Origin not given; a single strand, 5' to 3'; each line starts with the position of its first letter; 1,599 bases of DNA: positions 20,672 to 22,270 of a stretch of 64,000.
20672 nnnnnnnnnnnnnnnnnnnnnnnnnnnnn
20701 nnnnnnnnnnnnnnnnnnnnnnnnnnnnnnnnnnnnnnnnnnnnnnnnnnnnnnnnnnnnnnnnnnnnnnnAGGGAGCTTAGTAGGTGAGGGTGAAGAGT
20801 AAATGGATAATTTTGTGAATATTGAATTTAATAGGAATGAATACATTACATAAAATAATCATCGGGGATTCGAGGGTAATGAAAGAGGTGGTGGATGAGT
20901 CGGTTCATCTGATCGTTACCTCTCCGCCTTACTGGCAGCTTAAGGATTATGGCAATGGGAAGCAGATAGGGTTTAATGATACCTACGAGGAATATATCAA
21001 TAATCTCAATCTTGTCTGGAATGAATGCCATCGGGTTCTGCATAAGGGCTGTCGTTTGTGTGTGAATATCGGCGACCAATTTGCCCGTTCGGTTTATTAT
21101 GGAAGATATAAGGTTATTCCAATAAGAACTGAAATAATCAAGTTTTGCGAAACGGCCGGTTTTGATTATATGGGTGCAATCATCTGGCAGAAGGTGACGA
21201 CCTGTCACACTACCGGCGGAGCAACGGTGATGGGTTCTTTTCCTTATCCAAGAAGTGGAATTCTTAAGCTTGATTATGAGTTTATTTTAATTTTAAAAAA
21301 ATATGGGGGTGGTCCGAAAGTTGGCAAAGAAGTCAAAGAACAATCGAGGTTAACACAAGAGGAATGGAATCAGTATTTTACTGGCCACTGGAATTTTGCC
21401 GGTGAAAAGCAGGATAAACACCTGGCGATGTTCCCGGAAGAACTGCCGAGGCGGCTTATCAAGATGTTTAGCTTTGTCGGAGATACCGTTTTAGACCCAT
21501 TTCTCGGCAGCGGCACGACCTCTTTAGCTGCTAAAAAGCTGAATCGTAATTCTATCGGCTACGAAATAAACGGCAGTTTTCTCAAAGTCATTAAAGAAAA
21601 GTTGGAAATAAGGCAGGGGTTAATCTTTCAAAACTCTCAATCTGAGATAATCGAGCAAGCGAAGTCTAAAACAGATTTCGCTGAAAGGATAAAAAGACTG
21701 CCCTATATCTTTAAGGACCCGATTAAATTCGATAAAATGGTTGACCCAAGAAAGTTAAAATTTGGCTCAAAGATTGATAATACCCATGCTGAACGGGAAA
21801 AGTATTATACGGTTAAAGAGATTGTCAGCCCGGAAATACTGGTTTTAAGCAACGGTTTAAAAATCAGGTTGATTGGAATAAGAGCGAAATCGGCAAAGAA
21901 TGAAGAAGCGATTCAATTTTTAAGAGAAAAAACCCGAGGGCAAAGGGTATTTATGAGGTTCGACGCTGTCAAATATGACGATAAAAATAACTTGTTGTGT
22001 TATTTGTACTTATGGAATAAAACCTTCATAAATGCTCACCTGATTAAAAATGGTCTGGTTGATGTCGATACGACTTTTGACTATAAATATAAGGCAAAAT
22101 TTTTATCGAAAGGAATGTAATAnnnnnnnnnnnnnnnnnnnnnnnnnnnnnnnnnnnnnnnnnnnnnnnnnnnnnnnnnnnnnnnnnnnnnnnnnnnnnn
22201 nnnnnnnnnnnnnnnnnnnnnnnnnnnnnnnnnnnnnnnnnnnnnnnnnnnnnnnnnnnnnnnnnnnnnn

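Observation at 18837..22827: Compact restriction/defence island: HNH nuclease, Rx4H protein, methyltransferase fused to a degenerate SNase domain, and a candidate PD-(D/E)xK nuclease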

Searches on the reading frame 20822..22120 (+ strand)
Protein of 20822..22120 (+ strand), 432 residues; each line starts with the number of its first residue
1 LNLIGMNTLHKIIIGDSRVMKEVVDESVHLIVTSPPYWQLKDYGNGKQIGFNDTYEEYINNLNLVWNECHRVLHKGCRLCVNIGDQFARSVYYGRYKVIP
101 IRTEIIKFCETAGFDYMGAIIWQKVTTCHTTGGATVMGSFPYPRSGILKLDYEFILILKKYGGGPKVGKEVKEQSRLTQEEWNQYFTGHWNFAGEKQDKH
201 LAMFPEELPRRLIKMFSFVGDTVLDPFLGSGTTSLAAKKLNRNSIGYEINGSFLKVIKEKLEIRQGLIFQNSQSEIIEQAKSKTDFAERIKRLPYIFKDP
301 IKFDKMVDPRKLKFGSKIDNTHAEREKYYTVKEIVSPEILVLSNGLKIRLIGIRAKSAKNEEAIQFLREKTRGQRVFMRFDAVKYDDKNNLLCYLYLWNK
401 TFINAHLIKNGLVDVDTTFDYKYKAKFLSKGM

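Call 3: search_protein_families(library=pfam, proteins=[window:20822-22120:+], max_evalue=0.1)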
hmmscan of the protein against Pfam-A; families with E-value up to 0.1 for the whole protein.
window:20822-22120:+ (432 aa): 5 families
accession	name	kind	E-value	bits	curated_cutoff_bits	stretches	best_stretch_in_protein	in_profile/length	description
PF01555.25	N6_N4_Mtase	-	1.8e-43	149.5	26.7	1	28-259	1-221/221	DNA methylase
PF00565.23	SNase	-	2.6e-05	25.1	21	1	347-418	1-79/107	Staphylococcal nuclease homologue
PF01170.24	UPF0020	-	0.012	15.8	22.3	0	219-284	28-96/197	RMKL-like, methyltransferase domain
PF02086.21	MethyltransfD12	-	0.076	13.2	22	0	214-288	14-90/253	D12 class N6 adenine-specific DNA methyltransferase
PF22326.1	MMS21_N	-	0.092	13.3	27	0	268-300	64-96/103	E3 SUMO-protein ligase MMS21, N-terminal domain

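Call 4: search_protein_families(library=padloc, proteins=[window:20822-22120:+], max_evalue=0.1)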
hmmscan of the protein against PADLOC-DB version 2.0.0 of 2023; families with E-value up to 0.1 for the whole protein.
window:20822-22120:+ (432 aa): 65 families (the best 25 are shown)
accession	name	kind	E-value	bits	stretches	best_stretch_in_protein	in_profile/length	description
PDLC03259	MTase_II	-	5e-197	652.8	1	8-428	2-420/423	Type II methyltransferase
PDLC03353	MTase_II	-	3.3e-69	231.3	1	6-265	6-254/260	Type II methyltransferase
PDLC03350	MTase_II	-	4.8e-69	231.2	1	3-266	50-300/312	Type II methyltransferase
PDLC03283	MTase_II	-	3.3e-52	175.9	1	6-265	1-275/352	Type II methyltransferase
PDLC03387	MTase_II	-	1.8e-38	130.4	2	10-88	12-91/289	Type II methyltransferase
PDLC03260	MTase_II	-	2.9e-31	106.6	2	166-263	210-309/349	Type II methyltransferase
PDLC03371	MTase_II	-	4e-31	106.5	1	7-263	8-254/260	Type II methyltransferase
PDLC03299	MTase_II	-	4.7e-28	96.5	2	192-269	188-265/296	Type II methyltransferase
PDLC03252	MTase_II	-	2.2e-25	87.7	2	11-88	92-170/365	Type II methyltransferase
PDLC03246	MTase_II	-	3.3e-24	83.7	1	18-260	122-365/376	Type II methyltransferase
PDLC03236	MTase_II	-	7.5e-21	72.2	1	9-259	649-897/912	Type II methyltransferase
PDLC03363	MTase_II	-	2.1e-19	68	1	174-283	26-141/294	Type II methyltransferase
PDLC03303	MTase_II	-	4.4e-19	66.4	2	11-125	5-118/668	Type II methyltransferase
PDLC03265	MTase_II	-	2.1e-18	64.9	2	171-262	236-329/333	Type II methyltransferase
PDLC03316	MTase_II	-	2.3e-18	64.4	1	11-94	39-121/390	Type II methyltransferase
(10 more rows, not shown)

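Call 5: search_protein_families(library=ncbifam, proteins=[window:20822-22120:+], max_evalue=0.1)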
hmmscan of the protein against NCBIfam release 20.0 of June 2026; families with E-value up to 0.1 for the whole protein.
window:20822-22120:+ (432 aa): 8 families
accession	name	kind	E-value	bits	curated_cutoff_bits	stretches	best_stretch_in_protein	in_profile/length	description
NF008572.0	PRK11524.1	equivalog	1.7e-20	73.3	292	2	195-284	190-275/294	adenine-specific DNA-methyltransferase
NF050803.1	DnaMtaseCcrMCaul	equivalog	2.6e-13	49.6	830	1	196-288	182-274/350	adenine-specific DNA-methyltransferase CcrM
NF010253.0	PRK13699.1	subfamily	9e-12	45.1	244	2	190-263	136-207/226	DNA methyltransferase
NF040721.1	Trm14_Arch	equivalog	6.3e-05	22.3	280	0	5-71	268-329/370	tRNA (guanine(6)-N2)-methyltransferase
NF047694.1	TnucaseNucIStaph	equivalog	0.00014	21.4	250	1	328-424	46-156/175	thermonuclease NucI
TIGR01177.1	TIGR01177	hypoth_equivalog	0.017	14.4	316.55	0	220-250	183-213/330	TIGR01177 family methyltransferase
NF011529.0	PRK14968.1-3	equivalog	0.05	13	162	0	219-285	34-100/198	putative methyltransferase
NF003766.0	PRK05362.1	equivalog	0.059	12.1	256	1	186-235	89-140/396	phosphopentomutase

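Call 6: search_solved_structures(query=window:20822-22120:+, max_evalue=0.01, show_alignments=2)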
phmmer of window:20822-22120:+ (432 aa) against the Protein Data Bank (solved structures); distinct sequences matched with E-value up to 0.01: 12.
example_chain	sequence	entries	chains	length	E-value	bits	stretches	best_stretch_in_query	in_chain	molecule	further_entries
2zie_A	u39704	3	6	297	3.3e-55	191.1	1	9-261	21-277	Putative modification methylase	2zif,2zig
8s9m_A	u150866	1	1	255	9.4e-15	57.8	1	180-263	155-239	DNA cytosine-N4 methyltransferase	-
8s9n_A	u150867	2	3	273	1.3e-14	57.3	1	180-263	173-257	DNA cytosine-N4 methyltransferase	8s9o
9c3u_A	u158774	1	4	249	8.5e-11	44.7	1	199-261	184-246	Methyltransferase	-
8urk_A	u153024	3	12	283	1.1e-10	44.4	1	199-261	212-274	Methyltransferase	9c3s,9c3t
1g60_A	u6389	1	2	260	2.2e-09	40.1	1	175-255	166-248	Adenine-specific Methyltransferase MboIIA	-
1boo_A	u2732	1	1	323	1.2e-08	37.7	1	179-254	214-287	PROTEIN (N-4 CYTOSINE-SPECIFIC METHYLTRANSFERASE PVU II)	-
5hek_A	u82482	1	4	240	9.8e-08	34.7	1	194-263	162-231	Adenine specific DNA methyltransferase (DpnA)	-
5hfj_A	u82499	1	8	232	1.1e-07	34.4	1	194-262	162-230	Adenine specific DNA methyltransferase (DpnA)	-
6pbd_A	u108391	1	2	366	1.3e-07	34.3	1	185-260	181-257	Modification methylase CcrMI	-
1eg2_A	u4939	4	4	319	0.00011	24.7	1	198-281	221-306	MODIFICATION METHYLASE RSRI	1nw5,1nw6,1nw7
1nw8_A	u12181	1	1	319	0.00016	24.1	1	198-281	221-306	MODIFICATION METHYLASE RSRI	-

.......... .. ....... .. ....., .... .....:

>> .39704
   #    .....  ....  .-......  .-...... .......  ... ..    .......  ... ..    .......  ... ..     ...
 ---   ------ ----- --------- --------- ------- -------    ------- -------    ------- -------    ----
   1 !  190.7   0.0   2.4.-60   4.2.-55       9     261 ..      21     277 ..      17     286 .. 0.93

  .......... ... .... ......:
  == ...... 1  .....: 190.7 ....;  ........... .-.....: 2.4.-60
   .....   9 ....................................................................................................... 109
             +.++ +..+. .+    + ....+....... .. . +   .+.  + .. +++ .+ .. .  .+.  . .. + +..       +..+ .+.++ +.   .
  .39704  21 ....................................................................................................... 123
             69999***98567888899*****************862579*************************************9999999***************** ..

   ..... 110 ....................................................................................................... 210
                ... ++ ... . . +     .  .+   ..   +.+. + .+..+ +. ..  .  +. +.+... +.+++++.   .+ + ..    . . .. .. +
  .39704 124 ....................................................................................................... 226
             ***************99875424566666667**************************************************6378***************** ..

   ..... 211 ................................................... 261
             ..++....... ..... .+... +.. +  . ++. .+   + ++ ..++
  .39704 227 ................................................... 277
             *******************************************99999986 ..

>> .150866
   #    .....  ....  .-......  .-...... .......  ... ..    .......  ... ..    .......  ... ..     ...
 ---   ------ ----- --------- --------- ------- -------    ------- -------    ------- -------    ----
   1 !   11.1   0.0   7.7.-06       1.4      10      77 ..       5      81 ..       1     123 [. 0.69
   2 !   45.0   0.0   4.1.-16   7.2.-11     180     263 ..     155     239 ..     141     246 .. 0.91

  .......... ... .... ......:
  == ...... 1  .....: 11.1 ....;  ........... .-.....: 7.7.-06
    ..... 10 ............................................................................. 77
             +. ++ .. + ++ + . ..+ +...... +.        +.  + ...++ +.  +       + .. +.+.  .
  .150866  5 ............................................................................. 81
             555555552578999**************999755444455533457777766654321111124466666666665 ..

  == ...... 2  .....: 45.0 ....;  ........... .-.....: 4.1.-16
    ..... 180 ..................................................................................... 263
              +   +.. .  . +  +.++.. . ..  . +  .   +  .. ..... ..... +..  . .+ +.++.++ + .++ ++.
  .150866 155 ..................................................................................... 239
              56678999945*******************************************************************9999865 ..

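Call 11: search_protein_families(library=phrogs, proteins=[window:20822-22120:+], max_evalue=0.1)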
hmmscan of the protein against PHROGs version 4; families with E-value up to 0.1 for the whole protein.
window:20822-22120:+ (432 aa): 15 families
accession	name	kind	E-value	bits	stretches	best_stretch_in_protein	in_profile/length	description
phrog_67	-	other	3e-57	196.2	1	7-419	121-483/743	DNA methyltransferase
phrog_498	-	other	1.7e-25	90.6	1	10-309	201-471/633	DNA methyltransferase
phrog_6025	-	other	4.7e-18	66.5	1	11-128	13-114/192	DNA methyltransferase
phrog_3008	-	other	2.2e-17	64.1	1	195-282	145-234/244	DNA methyltransferase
phrog_12517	-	unknown function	5.5e-13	49.8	2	11-121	161-267/316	-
phrog_18146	-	other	1.9e-11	44.5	1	199-261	48-111/452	DNA methyltransferase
phrog_18293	-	other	1.1e-09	39.3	1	173-264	18-110/119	methyltransferase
phrog_23148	-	unknown function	3.5e-09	37.9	1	179-261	62-146/165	-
phrog_16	-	DNA, RNA and nucleotide metabolism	4.2e-07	29.5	1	180-254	838-902/986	DNA helicase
phrog_23085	-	unknown function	9.8e-07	29.5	1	190-266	29-111/138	-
phrog_6952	-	other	1e-06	29.7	1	198-257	112-172/181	DNA methyltransferase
phrog_8769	-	other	1.6e-06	28.9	1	213-264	5-56/71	methyltransferase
phrog_10183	-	other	1.5e-05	24.4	1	217-279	113-169/889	DNA methyltransferase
phrog_16220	-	unknown function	0.077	13.9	0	48-91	22-63/125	-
phrog_20876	-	DNA, RNA and nucleotide metabolism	0.096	12.6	0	330-423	169-280/395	nuclease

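Call 36: find_homologous_proteins(query=window:20837-22120:+, max_evalue=1e-20)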
Query window:20837-22120:+ (427 aa): 8000 proteins with E <= 1e-20 among 8000 candidates; the best 120 are listed.
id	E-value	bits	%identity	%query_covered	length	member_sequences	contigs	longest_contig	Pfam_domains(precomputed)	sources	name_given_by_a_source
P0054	7.7e-292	986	100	100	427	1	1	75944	PF01555.25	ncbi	-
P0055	3.5e-250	848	83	100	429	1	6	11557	PF00565.24,PF01555.25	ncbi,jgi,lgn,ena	-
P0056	3.1e-248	842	83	100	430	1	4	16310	PF01555.25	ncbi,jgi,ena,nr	ncbi:MAG TPA: DNA methyltransferase [Candidatus Paceibacterota bacterium]|nr:DNA methyltransferase [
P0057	4.6e-248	841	83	99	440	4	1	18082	PF00565.24,PF01555.25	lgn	-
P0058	1.0e-247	840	83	99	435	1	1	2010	PF01555.25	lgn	-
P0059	1.1e-247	840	83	100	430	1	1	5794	PF01555.25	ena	-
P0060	3.9e-247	838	82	100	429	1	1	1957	PF00565.24,PF01555.25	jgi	-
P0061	4.6e-247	838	83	99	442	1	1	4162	PF00565.24,PF01555.25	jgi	-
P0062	6.0e-247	838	82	100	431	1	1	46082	PF00565.24,PF01555.25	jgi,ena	-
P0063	7.7e-247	837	82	100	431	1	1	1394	PF00565.24,PF01555.25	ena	-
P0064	1.3e-246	837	82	99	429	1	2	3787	PF00565.24,PF01555.25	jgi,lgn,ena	-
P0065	1.4e-246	837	82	99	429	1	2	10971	PF01555.25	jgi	jgi:site-specific DNA-methyltransferase (adenine-specific)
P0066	1.8e-246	836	82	99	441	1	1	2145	PF00565.24,PF01555.25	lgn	-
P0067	2.1e-246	836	82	100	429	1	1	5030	PF01555.25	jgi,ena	-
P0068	2.5e-246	836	84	99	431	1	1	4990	PF00565.24,PF01555.25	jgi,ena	-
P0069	2.7e-246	836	82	99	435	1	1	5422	PF00565.24,PF01555.25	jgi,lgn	-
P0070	2.8e-246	836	82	100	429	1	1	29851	PF00565.24,PF01555.25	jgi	jgi:DNA modification methylase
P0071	3.9e-246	835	82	100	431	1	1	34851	PF00565.24,PF01555.25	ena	-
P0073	6.0e-246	834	83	99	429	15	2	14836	PF00565.24,PF01555.25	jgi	-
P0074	6.6e-246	834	83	99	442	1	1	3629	PF00565.24,PF01555.25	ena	-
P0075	7.1e-246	834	82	99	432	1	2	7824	PF00565.24,PF01555.25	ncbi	-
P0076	7.6e-246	834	82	100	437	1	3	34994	PF00565.24,PF01555.25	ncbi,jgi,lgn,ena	-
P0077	7.8e-246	834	83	99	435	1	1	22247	PF00565.24,PF01555.25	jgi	-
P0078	1.1e-245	834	82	99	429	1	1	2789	PF00565.24,PF01555.25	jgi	-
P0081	1.4e-245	833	83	99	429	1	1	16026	PF00565.24,PF01555.25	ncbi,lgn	ncbi:MAG: DNA methyltransferase [Candidatus Edwardsbacteria bacterium]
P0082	1.5e-245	833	83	99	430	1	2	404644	PF00565.24,PF01555.25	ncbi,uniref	ncbi:DNA methyltransferase [Melioribacter sp. OK-6-Me]|uniref:DNA methyltransferase n=1 Tax=unclassi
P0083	1.6e-245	833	82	99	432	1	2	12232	PF00565.24,PF01555.25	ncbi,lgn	-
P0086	1.7e-245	833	83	99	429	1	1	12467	PF00565.24,PF01555.25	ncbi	ncbi:MAG: DNA methyltransferase [Candidatus Hydrogenedentota bacterium]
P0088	2.3e-245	832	82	99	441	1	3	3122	PF00565.24,PF01555.25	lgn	-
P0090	2.4e-245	832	82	99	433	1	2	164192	PF00565.24,PF01555.25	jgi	-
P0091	2.9e-245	832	83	99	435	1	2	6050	PF00565.24,PF01555.25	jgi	-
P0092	3.1e-245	832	82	100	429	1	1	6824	PF00565.24,PF01555.25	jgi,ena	-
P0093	3.7e-245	832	82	100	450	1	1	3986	PF00565.24,PF01555.25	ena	-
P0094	4.1e-245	832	83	99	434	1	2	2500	PF00565.24,PF01555.25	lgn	-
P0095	4.2e-245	832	83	99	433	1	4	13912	PF00565.24,PF01555.25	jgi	jgi:site-specific DNA-methyltransferase (adenine-specific)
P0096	5.7e-245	831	83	100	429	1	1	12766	PF00565.24,PF01555.25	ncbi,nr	ncbi:MAG: DNA methyltransferase [Proteobacteria bacterium]|nr:DNA methyltransferase [Pseudomonadota 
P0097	6.5e-245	831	82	100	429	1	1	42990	PF00565.24,PF01555.25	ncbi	ncbi:MAG: DNA methyltransferase [Lentimicrobium sp.]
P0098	8.9e-245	831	82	99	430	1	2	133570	PF00565.24,PF01555.25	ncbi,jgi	-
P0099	1.1e-244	830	82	99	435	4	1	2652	PF00565.24,PF01555.25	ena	-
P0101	1.1e-244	830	82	99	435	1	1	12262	PF00565.24,PF01555.25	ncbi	-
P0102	1.3e-244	830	82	99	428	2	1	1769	PF00565.24,PF01555.25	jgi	-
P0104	1.5e-244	830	80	100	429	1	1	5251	PF00565.24,PF01555.25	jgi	-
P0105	1.6e-244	830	82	99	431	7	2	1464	PF00565.24,PF01555.25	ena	-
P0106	1.7e-244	830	82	99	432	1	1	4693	PF00565.24,PF01555.25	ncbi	-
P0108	1.8e-244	830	81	100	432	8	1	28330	PF00565.24,PF01555.25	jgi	jgi:site-specific DNA-methyltransferase (adenine-specific)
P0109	1.9e-244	829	82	100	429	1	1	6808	PF00565.24,PF01555.25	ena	-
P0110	2.0e-244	829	82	100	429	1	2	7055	PF00565.24,PF01555.25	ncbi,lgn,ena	-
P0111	2.1e-244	829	81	100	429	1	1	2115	PF00565.24,PF01555.25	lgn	-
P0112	2.7e-244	829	82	100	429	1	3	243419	PF00565.24,PF01555.25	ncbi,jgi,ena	-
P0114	3.3e-244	829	82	99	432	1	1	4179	PF00565.24,PF01555.25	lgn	-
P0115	3.4e-244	829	82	99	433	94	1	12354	PF00565.24,PF01555.25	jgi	jgi:site-specific DNA-methyltransferase (adenine-specific)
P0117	3.9e-244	828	82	99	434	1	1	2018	PF00565.24,PF01555.25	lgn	-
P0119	3.9e-244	828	83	99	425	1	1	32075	PF00565.24,PF01555.25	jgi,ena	-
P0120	4.1e-244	828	82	99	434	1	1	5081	PF00565.24,PF01555.25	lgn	-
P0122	6.6e-244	828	81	100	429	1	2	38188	PF00565.24,PF01555.25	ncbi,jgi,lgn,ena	jgi:site-specific DNA-methyltransferase (adenine-specific)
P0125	1.1e-243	827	81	100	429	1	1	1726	PF00565.24,PF01555.25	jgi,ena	-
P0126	1.5e-243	826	81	100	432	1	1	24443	PF00565.24,PF01555.25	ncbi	ncbi:MAG: DNA methyltransferase [Candidatus Cloacimonadia bacterium]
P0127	1.6e-243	826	82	99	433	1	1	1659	PF00565.24,PF01555.25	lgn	-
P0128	1.7e-243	826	81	100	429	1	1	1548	PF00565.24,PF01555.25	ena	-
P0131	2.1e-243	826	81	100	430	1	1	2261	PF00565.24,PF01555.25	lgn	-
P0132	2.2e-243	826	82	99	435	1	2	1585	PF00565.24,PF01555.25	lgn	-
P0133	2.3e-243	826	82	99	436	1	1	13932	PF00565.24,PF01555.25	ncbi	-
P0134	2.4e-243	826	82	99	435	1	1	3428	PF00565.24,PF01555.25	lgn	-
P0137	2.9e-243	826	80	100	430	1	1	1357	PF00565.24,PF01555.25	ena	-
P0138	3.3e-243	825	81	99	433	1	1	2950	PF00565.24,PF01555.25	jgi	-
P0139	3.7e-243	825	83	99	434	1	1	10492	PF00565.24,PF01555.25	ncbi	-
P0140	3.8e-243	825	80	100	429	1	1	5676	PF00565.24,PF01555.25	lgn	-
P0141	4.5e-243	825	81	100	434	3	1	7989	PF00565.24,PF01555.25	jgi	jgi:site-specific DNA-methyltransferase (adenine-specific)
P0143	4.9e-243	825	82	99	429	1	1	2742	PF00565.24,PF01555.25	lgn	-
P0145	5.4e-243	825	81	99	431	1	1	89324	PF00565.24,PF01555.25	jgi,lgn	-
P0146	6.8e-243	824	81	99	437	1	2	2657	PF00565.24,PF01555.25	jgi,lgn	-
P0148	7.9e-243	824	82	99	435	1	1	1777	PF00565.24,PF01555.25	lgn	-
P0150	9.1e-243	824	81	99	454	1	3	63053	PF00565.24,PF01555.25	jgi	jgi:site-specific DNA-methyltransferase (adenine-specific)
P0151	1.2e-242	824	83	99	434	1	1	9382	PF00565.24,PF01555.25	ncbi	-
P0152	1.3e-242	823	81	100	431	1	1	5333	PF00565.24,PF01555.25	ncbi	-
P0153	1.4e-242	823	82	99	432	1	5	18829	PF00565.24,PF01555.25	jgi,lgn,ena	-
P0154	1.5e-242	823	82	99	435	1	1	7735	PF00565.24,PF01555.25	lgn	-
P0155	1.7e-242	823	82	99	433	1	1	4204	PF00565.24,PF01555.25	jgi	-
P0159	2.1e-242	823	82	100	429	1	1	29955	PF00565.24,PF01555.25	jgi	-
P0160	2.6e-242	822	81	99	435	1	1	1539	PF00565.24,PF01555.25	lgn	-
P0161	2.8e-242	822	82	99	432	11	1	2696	PF00565.24,PF01555.25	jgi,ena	-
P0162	3.3e-242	822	81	100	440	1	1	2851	PF00565.24,PF01555.25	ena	-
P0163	4.6e-242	822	82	100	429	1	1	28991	PF00565.24,PF01555.25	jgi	-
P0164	4.9e-242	822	81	100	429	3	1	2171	PF00565.24,PF01555.25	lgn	-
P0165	5.1e-242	821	81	99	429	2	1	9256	PF00565.24,PF01555.25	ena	-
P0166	5.6e-242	821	81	99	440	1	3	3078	PF00565.24,PF01555.25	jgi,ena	-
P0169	8.3e-242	821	81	99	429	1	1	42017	PF00565.24,PF01555.25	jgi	jgi:site-specific DNA-methyltransferase (adenine-specific)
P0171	1.2e-241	820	82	99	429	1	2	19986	PF00565.24,PF01555.25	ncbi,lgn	-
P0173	1.5e-241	820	81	99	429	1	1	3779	PF00565.24,PF01555.25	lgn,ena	-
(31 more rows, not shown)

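Call 42: find_related_loci(query=window:20837-22120:+, collection=metagenome_contigs, flank=6000)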
Query window:20837-22120:+ (427 aa) in metagenome_contigs; peptide patterns used: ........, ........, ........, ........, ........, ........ (x = any residue, [..] = any of these).
600 stretches matched a pattern (row limit reached: there are more); 533 encode a relative of the query (tblastn E <= 1e-3); the best 80 are kept; 80 distinct loci.
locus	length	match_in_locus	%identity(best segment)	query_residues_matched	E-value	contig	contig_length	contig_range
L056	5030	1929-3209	82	1-427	0e+0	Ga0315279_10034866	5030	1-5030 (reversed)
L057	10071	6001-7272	82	1-424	0e+0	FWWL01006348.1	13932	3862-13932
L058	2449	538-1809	81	1-424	0e+0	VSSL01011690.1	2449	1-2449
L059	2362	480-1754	81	1-425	0e+0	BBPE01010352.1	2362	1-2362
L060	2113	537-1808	81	1-424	0e+0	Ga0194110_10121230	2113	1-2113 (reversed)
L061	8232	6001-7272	83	1-424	0e+0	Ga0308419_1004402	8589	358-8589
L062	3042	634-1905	81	1-424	0e+0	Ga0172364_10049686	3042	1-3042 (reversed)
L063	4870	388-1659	82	1-424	0e+0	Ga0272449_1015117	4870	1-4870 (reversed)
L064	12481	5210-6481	81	2-425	0e+0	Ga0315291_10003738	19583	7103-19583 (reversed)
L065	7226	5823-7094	81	1-424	0e+0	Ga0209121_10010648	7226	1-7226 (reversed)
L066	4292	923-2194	81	1-424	0e+0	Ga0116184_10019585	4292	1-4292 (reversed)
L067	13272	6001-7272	81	1-424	0e+0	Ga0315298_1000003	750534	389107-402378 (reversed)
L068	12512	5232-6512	81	1-427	0e+0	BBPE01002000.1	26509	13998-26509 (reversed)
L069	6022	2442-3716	80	1-425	0e+0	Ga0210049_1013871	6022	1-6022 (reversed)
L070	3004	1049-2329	80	1-427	0e+0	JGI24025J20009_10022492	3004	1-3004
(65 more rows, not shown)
